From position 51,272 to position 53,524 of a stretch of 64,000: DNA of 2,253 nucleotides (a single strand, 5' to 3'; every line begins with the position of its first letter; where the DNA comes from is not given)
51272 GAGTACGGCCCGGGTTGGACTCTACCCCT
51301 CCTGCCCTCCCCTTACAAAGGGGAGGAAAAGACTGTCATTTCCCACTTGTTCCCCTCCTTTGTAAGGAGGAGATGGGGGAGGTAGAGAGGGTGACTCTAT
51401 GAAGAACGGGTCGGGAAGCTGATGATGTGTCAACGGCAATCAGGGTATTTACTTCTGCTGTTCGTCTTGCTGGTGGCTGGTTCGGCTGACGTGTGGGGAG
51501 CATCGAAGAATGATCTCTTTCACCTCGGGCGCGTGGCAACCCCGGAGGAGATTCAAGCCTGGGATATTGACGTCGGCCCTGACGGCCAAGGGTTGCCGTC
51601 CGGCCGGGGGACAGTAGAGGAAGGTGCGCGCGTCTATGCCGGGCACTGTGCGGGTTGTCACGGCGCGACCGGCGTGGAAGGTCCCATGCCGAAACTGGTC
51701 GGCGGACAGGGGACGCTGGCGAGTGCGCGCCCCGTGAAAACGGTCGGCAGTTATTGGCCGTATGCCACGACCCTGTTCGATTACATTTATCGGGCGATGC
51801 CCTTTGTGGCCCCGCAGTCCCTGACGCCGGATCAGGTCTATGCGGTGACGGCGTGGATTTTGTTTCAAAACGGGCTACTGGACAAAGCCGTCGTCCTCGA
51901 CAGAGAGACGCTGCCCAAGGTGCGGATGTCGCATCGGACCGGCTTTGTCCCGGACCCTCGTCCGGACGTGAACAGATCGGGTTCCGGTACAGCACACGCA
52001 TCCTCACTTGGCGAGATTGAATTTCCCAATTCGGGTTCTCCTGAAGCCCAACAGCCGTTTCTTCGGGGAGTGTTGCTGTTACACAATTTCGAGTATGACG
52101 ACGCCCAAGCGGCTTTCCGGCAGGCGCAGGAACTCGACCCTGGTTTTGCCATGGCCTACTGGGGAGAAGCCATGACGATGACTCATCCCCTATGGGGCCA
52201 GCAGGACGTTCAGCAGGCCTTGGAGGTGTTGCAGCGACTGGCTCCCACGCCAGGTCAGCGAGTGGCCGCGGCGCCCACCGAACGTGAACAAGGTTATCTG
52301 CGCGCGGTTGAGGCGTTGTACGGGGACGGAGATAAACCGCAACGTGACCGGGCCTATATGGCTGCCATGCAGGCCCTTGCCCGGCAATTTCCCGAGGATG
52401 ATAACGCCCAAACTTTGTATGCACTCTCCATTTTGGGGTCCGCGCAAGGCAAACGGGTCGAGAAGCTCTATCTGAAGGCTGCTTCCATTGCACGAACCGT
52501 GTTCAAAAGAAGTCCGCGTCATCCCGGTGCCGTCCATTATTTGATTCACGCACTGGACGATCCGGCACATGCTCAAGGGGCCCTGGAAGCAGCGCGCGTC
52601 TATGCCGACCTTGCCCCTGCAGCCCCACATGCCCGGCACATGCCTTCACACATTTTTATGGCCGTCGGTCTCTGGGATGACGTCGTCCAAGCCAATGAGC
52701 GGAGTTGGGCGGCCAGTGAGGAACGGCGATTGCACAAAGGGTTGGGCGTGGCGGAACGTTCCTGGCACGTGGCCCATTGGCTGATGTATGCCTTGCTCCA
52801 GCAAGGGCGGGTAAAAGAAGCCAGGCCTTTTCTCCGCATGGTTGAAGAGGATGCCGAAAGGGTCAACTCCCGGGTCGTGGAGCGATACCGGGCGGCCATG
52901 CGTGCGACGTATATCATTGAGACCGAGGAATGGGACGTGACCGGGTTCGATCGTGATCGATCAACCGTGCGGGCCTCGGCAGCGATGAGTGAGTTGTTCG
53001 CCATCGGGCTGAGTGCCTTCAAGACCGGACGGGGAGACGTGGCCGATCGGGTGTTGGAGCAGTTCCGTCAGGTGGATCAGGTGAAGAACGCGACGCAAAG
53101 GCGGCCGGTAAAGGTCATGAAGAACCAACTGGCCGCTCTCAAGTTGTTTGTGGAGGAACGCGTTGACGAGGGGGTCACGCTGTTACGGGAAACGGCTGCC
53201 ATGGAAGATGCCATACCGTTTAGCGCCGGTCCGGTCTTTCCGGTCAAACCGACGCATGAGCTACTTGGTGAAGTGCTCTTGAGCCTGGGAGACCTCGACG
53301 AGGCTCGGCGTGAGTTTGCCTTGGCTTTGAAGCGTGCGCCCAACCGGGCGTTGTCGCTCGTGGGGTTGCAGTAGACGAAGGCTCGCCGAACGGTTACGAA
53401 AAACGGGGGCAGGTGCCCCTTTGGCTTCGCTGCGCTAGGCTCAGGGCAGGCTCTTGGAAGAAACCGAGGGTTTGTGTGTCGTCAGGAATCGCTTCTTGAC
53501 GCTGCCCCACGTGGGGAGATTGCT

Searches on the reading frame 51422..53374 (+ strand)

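Call 80: search_protein_families(library=pfam, proteins=[window:51422-53374:+], max_evalue=0.00001)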
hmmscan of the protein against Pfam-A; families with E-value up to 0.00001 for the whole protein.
window:51422-53374:+ (650 aa): 8 families
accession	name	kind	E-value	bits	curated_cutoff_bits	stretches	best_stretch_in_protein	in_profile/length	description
PF07719.23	TPR_2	-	5.2e-14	51.6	27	0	612-641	4-33/34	Tetratricopeptide repeat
PF13442.11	Cytochrome_CBB3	-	5.7e-09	36.6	27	1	64-146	2-68/68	Cytochrome C oxidase, cbb3-type, subunit III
PF00034.26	Cytochrom_C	-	7.4e-09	37.3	21.3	1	65-147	1-87/90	Cytochrome c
PF13181.12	TPR_8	-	6.8e-08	32.5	25.7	0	614-641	6-33/34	Tetratricopeptide repeat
PF00515.34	TPR_1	-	1.1e-07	31.8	27.8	0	214-242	6-34/34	Tetratricopeptide repeat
PF14559.12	TPR_19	-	3.2e-07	31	25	0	614-643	30-61/68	Tetratricopeptide repeat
PF13174.12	TPR_6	-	1e-06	29.4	26.3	0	615-641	6-32/33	Tetratricopeptide repeat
PF13432.12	TPR_16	-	6.1e-06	27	32.7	0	613-641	35-63/65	Tetratricopeptide repeat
